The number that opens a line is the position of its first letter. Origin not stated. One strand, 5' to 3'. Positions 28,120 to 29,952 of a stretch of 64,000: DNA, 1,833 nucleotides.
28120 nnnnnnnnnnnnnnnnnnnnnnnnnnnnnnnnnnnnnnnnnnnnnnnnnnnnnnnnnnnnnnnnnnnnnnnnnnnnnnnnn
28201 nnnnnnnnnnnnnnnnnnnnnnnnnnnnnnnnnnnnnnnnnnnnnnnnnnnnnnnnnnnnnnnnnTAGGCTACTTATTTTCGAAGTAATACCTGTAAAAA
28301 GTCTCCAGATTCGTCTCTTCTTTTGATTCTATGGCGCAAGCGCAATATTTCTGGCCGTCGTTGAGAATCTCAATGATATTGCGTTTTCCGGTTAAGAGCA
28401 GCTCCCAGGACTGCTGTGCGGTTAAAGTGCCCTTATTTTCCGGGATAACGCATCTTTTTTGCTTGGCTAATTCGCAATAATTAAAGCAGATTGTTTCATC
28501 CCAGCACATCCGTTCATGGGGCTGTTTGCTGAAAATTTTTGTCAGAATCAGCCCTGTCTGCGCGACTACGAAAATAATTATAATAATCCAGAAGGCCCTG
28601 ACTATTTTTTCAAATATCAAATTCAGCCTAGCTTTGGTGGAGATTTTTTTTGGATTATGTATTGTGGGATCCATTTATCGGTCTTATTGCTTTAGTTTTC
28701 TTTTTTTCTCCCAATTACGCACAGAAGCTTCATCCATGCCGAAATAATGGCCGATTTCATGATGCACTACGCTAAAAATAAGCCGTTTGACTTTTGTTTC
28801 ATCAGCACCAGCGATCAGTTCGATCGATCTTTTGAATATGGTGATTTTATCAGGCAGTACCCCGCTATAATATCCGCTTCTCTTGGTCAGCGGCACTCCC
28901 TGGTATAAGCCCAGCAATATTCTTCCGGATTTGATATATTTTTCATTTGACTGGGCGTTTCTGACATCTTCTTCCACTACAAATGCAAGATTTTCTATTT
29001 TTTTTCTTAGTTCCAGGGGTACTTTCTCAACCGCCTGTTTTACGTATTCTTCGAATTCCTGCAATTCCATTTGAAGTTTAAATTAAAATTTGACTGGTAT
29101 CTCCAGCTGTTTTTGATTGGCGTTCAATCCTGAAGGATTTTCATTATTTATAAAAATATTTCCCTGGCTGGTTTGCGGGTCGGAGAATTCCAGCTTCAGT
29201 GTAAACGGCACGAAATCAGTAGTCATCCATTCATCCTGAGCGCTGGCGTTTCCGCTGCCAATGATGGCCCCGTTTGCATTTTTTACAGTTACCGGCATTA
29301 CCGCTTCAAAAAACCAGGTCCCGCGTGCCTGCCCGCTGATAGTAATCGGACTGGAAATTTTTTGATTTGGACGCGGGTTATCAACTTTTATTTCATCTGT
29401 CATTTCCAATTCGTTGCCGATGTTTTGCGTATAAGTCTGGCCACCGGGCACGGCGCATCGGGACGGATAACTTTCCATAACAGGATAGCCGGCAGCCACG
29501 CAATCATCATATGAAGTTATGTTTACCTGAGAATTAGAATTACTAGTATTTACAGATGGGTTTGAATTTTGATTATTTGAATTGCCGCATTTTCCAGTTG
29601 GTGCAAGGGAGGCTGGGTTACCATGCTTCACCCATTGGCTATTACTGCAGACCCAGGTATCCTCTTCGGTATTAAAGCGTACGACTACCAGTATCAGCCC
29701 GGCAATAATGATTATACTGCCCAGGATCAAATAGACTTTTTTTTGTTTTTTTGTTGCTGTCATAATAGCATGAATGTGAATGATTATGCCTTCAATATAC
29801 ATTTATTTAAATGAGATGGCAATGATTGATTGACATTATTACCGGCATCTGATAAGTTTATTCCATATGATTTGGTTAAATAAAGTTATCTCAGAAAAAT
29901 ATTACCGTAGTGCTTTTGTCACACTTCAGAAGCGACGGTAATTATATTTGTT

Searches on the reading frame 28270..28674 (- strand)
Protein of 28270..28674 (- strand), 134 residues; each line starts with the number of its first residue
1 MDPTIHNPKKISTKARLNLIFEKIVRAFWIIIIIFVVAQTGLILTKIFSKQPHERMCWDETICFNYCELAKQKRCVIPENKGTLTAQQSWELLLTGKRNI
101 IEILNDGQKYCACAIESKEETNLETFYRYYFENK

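Call 3: search_protein_families(library=pfam, proteins=[window:28270-28674:-], max_evalue=1)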
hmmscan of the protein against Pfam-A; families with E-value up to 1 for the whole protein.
window:28270-28674:- (134 aa): 1 family
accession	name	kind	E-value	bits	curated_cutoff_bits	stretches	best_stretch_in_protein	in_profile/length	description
PF23906.1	DUF7248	-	0.011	16.2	27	1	16-42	5-30/58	Family of unknown function (DUF7248)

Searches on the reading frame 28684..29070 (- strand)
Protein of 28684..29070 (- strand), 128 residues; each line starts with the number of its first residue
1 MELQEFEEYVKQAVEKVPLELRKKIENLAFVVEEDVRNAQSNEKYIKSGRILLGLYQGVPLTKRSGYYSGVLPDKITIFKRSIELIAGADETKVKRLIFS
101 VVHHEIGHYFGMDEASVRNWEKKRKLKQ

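Call 3: search_protein_families(library=pfam, proteins=[window:28684-29070:-], max_evalue=1)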
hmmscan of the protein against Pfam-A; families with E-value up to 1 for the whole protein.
window:28684-29070:- (128 aa): 5 families
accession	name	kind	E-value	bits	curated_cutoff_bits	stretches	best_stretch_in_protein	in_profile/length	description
PF06262.17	Zincin_1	-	1.4e-21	76.7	22.4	1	26-118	2-93/97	Zincin-like metallopeptidase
PF22757.1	GeBP-like_C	-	0.014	15.8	27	1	7-28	19-40/68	Glabrous-enhancer-binding protein-like family, C-terminal domain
PF00413.30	Peptidase_M10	-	0.036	14.4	24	1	95-118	105-128/159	Matrixin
PF13582.12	Reprolysin_3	-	0.08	13.9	22.4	1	94-112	107-120/123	Metallo-peptidase family M12B Reprolysin-like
PF13583.11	Reprolysin_4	-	0.083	13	22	1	98-113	135-150/203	Metallo-peptidase family M12B Reprolysin-like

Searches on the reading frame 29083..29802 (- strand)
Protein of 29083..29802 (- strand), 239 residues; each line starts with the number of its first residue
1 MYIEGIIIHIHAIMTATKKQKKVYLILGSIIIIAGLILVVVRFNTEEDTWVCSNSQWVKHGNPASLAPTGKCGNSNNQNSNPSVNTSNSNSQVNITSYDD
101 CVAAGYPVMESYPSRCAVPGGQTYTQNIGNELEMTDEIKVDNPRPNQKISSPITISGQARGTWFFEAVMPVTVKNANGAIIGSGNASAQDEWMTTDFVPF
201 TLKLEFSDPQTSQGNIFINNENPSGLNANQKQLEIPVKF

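Call 3: search_protein_families(library=pfam, proteins=[window:29083-29802:-], max_evalue=1)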
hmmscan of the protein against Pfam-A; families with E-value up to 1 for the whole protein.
window:29083-29802:- (239 aa): 2 families
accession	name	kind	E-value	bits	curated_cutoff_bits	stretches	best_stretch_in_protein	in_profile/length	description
PF10648.15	Gmad2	-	1.2e-13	51.5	25.7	1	138-223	2-82/86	Immunoglobulin-like domain of bacterial spore germination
PF07646.21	Kelch_2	-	0.049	14.1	21.3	0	28-54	12-45/48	Kelch motif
